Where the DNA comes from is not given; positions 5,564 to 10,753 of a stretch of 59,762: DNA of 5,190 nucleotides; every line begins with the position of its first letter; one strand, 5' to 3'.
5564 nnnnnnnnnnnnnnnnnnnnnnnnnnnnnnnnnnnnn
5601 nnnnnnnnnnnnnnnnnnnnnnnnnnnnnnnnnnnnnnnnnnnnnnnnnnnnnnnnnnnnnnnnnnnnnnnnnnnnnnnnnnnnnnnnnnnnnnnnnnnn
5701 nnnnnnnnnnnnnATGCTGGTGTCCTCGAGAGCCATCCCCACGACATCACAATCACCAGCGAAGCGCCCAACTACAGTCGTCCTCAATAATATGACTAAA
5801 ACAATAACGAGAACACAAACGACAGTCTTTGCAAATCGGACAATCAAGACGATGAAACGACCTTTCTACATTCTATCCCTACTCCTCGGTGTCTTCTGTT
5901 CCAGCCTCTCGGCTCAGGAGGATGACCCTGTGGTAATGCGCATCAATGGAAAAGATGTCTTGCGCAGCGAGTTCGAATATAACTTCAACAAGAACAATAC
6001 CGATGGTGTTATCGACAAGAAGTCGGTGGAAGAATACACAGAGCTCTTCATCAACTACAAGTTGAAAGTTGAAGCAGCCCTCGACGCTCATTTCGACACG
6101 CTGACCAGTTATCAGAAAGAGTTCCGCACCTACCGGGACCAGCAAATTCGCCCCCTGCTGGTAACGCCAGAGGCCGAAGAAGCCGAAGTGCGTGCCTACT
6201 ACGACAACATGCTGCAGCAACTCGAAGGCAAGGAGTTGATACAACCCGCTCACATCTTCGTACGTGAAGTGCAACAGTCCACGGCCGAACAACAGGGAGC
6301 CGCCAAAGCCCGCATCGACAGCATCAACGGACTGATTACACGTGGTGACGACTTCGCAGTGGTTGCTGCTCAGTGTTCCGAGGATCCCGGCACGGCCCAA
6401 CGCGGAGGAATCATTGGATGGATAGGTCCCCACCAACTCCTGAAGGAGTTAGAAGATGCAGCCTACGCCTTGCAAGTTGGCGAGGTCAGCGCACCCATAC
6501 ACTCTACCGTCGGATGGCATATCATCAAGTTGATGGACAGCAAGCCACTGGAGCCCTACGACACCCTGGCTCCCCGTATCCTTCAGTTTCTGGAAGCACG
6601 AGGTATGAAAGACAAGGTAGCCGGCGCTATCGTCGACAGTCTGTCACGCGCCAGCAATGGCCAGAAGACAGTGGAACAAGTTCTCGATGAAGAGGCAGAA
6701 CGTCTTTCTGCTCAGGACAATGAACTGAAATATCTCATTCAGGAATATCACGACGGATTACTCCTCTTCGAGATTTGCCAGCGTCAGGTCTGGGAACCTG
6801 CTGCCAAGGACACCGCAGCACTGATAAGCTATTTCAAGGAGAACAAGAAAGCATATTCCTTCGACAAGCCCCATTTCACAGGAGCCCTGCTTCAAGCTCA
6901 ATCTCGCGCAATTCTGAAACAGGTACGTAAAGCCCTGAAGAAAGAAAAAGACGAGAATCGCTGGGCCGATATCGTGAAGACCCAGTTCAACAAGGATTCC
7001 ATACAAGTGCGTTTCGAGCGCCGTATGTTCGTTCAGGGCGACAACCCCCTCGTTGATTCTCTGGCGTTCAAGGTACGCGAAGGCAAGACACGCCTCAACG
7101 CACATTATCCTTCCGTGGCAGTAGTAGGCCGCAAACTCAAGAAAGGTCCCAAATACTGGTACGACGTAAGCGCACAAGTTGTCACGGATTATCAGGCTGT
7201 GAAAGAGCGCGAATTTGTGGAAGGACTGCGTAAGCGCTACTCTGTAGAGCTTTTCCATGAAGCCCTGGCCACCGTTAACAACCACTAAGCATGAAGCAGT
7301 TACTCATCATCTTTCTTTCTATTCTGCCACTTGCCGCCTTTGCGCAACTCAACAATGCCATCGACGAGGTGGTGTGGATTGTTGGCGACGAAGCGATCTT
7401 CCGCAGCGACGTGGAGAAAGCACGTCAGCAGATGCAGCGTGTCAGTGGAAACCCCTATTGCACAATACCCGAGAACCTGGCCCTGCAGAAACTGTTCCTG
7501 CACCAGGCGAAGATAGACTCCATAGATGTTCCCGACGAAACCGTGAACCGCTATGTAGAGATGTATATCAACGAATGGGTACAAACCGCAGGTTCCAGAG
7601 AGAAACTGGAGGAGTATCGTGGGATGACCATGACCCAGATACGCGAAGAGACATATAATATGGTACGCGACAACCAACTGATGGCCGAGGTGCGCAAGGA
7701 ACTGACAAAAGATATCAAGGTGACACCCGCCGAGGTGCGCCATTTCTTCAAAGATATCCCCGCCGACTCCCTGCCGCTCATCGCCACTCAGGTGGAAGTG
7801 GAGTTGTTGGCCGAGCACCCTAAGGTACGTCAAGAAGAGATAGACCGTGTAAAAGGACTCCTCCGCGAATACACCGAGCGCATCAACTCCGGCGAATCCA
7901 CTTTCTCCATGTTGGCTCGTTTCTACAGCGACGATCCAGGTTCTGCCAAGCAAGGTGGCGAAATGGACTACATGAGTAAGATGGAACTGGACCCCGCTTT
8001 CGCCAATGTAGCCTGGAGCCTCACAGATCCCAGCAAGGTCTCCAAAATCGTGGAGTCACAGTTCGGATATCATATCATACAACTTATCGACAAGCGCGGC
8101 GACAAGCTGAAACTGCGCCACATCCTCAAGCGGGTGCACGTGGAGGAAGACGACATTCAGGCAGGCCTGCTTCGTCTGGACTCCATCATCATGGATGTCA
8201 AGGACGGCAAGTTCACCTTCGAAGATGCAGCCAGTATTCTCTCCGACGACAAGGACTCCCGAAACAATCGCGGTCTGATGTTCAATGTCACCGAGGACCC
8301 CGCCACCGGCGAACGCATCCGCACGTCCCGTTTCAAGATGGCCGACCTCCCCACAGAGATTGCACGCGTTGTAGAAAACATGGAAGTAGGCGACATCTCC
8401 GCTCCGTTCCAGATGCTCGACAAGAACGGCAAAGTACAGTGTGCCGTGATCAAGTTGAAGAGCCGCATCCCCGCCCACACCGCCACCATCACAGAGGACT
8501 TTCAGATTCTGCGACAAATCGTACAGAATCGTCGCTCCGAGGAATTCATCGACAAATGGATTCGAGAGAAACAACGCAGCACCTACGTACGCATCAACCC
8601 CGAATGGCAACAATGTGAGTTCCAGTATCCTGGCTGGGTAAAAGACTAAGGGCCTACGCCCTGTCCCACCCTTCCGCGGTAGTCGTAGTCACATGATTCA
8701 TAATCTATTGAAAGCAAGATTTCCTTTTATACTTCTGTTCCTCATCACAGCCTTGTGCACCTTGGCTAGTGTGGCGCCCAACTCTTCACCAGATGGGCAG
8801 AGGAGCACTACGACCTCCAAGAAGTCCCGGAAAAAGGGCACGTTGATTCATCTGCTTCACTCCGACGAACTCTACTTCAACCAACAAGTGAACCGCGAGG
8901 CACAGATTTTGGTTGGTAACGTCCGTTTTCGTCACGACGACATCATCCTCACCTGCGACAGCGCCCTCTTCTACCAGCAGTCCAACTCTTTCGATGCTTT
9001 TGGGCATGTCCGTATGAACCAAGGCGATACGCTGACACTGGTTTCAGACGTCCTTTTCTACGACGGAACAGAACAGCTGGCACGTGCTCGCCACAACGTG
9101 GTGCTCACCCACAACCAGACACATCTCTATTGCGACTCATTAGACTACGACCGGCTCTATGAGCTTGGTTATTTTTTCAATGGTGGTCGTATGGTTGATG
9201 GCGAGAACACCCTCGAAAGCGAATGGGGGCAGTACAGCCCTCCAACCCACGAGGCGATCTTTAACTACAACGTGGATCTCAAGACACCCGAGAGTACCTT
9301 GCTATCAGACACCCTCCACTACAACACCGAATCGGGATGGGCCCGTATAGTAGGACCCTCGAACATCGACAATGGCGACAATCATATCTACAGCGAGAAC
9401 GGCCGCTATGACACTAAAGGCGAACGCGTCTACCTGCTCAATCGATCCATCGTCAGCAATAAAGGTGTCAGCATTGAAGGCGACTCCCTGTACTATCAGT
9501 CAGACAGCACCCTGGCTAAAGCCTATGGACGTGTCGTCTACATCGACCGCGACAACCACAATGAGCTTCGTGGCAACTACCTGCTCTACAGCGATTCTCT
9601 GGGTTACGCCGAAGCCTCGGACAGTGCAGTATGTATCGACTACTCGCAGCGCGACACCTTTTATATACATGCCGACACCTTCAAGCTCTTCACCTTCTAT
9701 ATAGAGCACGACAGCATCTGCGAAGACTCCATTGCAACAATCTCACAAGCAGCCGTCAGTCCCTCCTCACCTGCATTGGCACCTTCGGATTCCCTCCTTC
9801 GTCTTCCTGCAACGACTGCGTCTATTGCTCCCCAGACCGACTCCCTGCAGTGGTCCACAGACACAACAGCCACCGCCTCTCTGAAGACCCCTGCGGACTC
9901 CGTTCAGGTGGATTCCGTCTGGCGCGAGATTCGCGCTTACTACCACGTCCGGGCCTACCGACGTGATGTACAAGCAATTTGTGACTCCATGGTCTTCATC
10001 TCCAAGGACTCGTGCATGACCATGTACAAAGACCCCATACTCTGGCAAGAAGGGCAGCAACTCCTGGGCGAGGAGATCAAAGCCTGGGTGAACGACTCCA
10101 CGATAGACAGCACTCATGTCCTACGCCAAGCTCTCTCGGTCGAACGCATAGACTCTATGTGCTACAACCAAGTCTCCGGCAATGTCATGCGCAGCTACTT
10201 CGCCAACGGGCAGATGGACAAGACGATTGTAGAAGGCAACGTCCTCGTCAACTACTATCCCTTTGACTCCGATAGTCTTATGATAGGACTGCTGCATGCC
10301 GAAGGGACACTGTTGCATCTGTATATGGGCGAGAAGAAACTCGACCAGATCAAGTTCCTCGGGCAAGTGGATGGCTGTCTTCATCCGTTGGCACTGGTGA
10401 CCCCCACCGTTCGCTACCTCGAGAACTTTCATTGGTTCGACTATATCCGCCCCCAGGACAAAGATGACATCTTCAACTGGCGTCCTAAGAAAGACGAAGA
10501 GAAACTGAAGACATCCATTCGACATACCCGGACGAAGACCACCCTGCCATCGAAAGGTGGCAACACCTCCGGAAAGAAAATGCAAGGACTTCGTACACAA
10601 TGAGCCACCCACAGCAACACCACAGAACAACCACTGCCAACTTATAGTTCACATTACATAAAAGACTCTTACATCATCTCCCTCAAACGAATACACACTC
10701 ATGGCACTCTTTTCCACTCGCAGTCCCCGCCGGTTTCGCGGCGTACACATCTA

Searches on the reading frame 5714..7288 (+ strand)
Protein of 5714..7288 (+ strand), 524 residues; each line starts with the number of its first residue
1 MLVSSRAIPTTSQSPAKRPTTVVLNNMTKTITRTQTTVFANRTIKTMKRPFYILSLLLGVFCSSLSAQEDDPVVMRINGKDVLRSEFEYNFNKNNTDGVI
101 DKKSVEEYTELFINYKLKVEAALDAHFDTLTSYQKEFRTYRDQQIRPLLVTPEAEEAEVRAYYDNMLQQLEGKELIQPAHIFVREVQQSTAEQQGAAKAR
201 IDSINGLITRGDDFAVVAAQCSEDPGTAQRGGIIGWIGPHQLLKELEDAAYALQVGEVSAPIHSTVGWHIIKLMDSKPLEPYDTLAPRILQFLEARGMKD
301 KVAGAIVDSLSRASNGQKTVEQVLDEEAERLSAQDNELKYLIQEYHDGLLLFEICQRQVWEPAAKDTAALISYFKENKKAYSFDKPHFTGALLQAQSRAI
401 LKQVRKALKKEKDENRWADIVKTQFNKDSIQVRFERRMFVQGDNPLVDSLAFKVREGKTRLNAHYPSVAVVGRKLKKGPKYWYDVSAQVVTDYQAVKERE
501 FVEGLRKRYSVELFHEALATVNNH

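Call 17: search_protein_families(library=pfam, proteins=[window:5714-7288:+], max_evalue=0.001)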
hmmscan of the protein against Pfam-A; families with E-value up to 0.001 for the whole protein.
window:5714-7288:+ (524 aa): 3 families
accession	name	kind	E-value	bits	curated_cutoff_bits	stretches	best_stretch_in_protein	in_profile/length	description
PF00639.27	Rotamase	-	1.6e-24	87.1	21.7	1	180-275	1-97/97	PPIC-type PPIASE domain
PF13616.12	Rotamase_3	-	5e-22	79.1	22.5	1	169-276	9-115/116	PPIC-type PPIASE domain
PF13145.12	Rotamase_2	-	1.5e-12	48.8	27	1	156-280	3-112/121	PPIC-type PPIASE domain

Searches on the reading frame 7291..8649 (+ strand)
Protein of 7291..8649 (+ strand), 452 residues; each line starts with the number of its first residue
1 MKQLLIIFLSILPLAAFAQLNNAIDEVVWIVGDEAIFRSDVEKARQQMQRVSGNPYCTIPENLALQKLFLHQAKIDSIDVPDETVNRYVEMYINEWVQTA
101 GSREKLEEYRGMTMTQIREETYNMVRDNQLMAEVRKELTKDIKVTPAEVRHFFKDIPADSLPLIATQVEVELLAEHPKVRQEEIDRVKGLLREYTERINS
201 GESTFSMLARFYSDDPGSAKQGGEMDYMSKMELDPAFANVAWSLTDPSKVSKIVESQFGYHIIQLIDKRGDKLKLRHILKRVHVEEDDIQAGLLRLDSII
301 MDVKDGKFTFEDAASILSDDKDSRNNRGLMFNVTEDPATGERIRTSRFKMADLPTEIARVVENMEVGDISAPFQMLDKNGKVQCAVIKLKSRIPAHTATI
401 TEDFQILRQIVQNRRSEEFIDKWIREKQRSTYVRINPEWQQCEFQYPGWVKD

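Call 17: search_protein_families(library=pfam, proteins=[window:7291-8649:+], max_evalue=0.001)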
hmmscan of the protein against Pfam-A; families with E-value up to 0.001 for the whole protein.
window:7291-8649:+ (452 aa): 3 families
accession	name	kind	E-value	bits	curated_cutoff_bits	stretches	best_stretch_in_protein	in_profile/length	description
PF00639.27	Rotamase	-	2.6e-31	108.9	21.7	2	175-267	5-97/97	PPIC-type PPIASE domain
PF13616.12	Rotamase_3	-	5e-27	95.2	22.5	2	178-269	28-116/116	PPIC-type PPIASE domain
PF13145.12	Rotamase_2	-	1.4e-07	32.8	27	0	214-270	57-110/121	PPIC-type PPIASE domain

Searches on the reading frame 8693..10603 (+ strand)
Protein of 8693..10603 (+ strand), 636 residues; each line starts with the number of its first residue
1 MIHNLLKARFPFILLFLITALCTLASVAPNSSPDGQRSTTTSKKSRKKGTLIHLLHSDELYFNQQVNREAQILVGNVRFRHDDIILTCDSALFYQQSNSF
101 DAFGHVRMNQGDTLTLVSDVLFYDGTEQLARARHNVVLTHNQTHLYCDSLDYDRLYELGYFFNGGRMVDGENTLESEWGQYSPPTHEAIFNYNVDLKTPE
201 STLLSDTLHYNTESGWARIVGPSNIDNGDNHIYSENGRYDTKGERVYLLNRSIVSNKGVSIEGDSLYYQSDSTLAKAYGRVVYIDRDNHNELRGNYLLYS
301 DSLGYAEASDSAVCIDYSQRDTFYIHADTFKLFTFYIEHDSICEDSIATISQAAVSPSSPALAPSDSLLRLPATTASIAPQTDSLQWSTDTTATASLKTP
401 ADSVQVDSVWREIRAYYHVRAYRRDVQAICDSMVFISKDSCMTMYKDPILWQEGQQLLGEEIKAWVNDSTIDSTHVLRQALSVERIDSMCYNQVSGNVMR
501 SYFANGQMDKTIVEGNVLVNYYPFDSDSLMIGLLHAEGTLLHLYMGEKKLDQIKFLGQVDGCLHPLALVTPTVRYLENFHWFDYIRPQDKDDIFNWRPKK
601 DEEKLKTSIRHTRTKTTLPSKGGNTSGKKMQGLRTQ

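Call 17: search_protein_families(library=pfam, proteins=[window:8693-10603:+], max_evalue=0.001)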
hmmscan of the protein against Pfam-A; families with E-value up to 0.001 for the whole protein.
window:8693-10603:+ (636 aa): 2 families
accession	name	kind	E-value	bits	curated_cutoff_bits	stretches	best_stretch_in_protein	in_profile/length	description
PF13100.11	OstA_2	-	4e-65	218.7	21.2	1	50-206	2-158/158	OstA-like protein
PF03968.19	LptD_N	-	1.7e-07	31.9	20.4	0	176-272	4-111/113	LptA/(LptD N-terminal domain) LPS transport protein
